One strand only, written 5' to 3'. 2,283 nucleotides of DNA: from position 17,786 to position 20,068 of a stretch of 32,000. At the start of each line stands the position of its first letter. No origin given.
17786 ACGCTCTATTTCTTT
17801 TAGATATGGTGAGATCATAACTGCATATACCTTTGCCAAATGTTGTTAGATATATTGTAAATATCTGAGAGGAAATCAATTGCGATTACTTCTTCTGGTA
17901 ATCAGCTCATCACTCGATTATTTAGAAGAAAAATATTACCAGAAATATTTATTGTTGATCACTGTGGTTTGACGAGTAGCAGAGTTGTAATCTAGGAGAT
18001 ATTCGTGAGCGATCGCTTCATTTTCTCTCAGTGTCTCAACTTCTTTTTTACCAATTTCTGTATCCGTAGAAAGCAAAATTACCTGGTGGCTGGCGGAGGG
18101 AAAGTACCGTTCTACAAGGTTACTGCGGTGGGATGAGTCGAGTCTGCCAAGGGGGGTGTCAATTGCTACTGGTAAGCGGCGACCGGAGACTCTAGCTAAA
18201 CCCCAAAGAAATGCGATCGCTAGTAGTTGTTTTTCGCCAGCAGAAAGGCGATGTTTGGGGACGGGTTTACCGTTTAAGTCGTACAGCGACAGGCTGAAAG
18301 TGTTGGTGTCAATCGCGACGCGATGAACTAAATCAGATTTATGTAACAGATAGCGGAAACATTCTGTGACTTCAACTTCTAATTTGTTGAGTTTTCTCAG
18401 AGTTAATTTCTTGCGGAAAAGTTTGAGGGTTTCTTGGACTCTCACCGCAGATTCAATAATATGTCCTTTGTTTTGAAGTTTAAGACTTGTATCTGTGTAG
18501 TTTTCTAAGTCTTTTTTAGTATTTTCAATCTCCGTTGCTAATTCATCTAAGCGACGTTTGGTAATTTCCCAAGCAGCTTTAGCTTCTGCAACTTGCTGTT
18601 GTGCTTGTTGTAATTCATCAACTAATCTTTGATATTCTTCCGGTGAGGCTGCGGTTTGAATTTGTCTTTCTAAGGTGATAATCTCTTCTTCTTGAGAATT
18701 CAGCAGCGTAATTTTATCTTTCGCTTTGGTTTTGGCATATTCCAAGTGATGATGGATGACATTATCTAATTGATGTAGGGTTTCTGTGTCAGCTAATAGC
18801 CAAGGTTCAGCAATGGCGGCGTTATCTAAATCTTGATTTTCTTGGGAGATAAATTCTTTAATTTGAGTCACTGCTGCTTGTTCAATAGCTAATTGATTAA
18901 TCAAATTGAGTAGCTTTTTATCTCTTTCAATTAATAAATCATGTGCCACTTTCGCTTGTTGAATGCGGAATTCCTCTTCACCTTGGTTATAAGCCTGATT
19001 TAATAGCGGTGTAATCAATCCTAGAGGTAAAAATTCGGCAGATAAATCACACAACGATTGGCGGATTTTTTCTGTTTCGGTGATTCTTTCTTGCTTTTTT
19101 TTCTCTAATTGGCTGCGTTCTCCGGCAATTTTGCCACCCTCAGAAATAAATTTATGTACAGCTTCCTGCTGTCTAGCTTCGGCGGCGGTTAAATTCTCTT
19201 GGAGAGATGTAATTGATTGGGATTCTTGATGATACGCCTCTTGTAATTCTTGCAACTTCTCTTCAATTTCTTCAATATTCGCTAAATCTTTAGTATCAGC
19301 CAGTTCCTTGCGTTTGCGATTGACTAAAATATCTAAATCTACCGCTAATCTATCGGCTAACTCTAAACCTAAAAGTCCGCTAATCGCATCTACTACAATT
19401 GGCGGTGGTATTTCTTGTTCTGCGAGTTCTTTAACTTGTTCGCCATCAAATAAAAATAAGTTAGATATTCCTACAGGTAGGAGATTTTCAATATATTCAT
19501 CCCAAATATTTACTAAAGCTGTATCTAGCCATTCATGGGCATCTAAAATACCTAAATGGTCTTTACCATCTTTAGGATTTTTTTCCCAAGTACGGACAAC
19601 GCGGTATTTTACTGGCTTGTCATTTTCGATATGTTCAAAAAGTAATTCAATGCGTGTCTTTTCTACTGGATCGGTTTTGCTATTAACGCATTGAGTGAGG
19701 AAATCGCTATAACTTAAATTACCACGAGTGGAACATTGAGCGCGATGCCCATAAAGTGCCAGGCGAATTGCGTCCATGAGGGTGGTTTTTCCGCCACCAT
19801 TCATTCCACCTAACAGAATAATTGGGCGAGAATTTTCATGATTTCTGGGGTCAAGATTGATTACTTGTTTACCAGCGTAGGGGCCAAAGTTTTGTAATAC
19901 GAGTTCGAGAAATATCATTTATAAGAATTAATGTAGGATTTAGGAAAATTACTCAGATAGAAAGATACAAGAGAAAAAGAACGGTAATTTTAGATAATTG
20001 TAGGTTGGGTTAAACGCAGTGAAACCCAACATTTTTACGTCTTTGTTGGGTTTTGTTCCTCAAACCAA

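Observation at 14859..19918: DndD + DndE + SAM-methyltransferase on one strand with no DndC, DndB or DndA in 32 kb: a dndC-less phosphorothioation-like module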

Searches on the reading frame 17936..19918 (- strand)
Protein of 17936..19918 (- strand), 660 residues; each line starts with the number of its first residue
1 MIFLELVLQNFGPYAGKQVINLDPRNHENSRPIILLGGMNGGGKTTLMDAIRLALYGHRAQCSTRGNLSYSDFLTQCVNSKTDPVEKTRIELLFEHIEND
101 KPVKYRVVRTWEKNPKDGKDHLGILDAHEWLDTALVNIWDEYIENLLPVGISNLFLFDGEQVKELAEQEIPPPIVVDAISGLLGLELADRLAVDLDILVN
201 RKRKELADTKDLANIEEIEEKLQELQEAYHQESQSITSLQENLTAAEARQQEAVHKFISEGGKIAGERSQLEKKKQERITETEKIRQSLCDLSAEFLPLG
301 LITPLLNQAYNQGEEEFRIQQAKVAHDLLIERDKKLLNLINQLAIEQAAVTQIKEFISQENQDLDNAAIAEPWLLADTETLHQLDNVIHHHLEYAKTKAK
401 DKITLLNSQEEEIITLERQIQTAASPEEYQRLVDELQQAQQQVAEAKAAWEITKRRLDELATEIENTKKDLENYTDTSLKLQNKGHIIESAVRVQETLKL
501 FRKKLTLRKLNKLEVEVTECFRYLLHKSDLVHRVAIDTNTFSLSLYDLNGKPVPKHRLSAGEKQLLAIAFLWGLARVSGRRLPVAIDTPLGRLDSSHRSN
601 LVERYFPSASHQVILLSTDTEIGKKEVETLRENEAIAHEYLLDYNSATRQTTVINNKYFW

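Call 4: search_protein_families(library=ncbifam, proteins=[window:17936-19918:-], max_evalue=0.01)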
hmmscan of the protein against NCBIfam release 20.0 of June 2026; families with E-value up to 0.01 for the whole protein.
window:17936-19918:- (660 aa): 10 families
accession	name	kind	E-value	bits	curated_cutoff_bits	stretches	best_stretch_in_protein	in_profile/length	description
TIGR03185.1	DNA_S_dndD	equivalog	2.7e-218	726.6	245.85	1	1-659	1-650/650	DNA sulfur modification protein DndD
NF003034.1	PRK03918.1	equivalog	2.5e-21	75.4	700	2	33-292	25-264/878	DNA double-strand break repair ATPase Rad50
NF002572.0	PRK02224.1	equivalog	9.4e-11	40.7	1087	1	32-109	24-89/888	DNA double-strand break repair ATPase Rad50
TIGR00618.1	sbcc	subfamily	2.2e-10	39.2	478.5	1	1-71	1-64/1043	exonuclease subunit SbcC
NF045780.1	TrlF_fam_ATP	equivalog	8.5e-10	38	350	1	41-571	319-839/944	TrlF family AAA-like ATPase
NF041035.1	Rad50_Halo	equivalog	1.6e-09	36.8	1000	2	1-110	1-90/883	DNA double-strand break repair ATPase Rad50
NF041751.2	sbcc_Staph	equivalog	0.0001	20.4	920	1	4-59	4-55/1007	exonuclease subunit SbcC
TIGR00611.2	recf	equivalog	0.0002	20.7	172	1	21-58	11-48/339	DNA replication/repair protein RecF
TIGR01189.1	ccmA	equivalog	0.00035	20.3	131.6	0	512-630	85-196/198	heme ABC exporter ATP-binding protein CcmA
TIGR02169.1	SMC_prok_A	equivalog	0.0057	14.4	729.4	0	5-110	4-99/1165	chromosome segregation protein SMC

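Call 5: search_protein_families(library=pfam, proteins=[window:17936-19918:-], max_evalue=0.01)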
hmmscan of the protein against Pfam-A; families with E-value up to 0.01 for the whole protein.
window:17936-19918:- (660 aa): 6 families
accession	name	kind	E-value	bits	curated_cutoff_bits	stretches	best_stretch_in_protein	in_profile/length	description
PF13476.12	AAA_23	-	5.2e-22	79.9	27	1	6-269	2-177/201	AAA domain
PF02463.25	SMC_N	-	1.4e-12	47.9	40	2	5-114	4-103/220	RecF/RecN/SMC N terminal domain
PF13555.12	AAA_29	-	2.9e-05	24.1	27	1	6-59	4-50/61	P-loop containing region of AAA domain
PF13304.12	AAA_21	-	0.00041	20.9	27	0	38-68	6-40/304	AAA domain, putative AbiEii toxin, Type IV TA system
PF00005.33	ABC_tran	-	0.00054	21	25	0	33-96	13-67/137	ABC transporter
PF13514.12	AAA_27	-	0.001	19.1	22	1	1-62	1-57/206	AAA domain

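Call 7: search_protein_families(library=padloc, proteins=[window:17936-19918:-], max_evalue=0.001)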
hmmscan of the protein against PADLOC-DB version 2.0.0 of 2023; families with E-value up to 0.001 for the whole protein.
window:17936-19918:- (660 aa): 56 families (the best 25 are shown)
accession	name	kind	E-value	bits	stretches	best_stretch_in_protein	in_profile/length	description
PDLC02731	PbeC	-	5.2e-297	985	1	1-645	1-644/645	PbeC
PDLC02740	PbeC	-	1.8e-243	808.1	1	1-650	1-647/648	PbeC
PDLC02668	DndD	-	2.8e-242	804.4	1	1-660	1-659/659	DndD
PDLC02756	PbeC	-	2.2e-162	540.4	1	1-644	1-643/643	PbeC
PDLC02667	DndD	-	1.1e-156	521.3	1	1-660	1-656/657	DndD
PDLC02663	DndD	-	8.1e-156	518.6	1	1-660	1-672/675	DndD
PDLC02754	PbeC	-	6.8e-96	320.3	1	5-650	5-645/646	PbeC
PDLC02665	DndD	-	6.9e-86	287.4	1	1-659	1-645/645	DndD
PDLC02735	PbeC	-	1.3e-80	270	1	1-644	1-652/652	PbeC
PDLC02664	DndD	-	3.5e-77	258.4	1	1-654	1-657/662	DndD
PDLC02752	PbeC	-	2.9e-68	229.1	1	1-651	1-640/644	PbeC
PDLC02727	PbeC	-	3.9e-63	212.1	2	5-344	5-342/660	PbeC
PDLC02666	DndD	-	5.8e-58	195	1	5-631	5-642/665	DndD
PDLC02736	PbeC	-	1.5e-54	183.7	1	5-643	5-671/685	PbeC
PDLC02733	PbeC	-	1.3e-53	180.5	1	28-645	25-668/672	PbeC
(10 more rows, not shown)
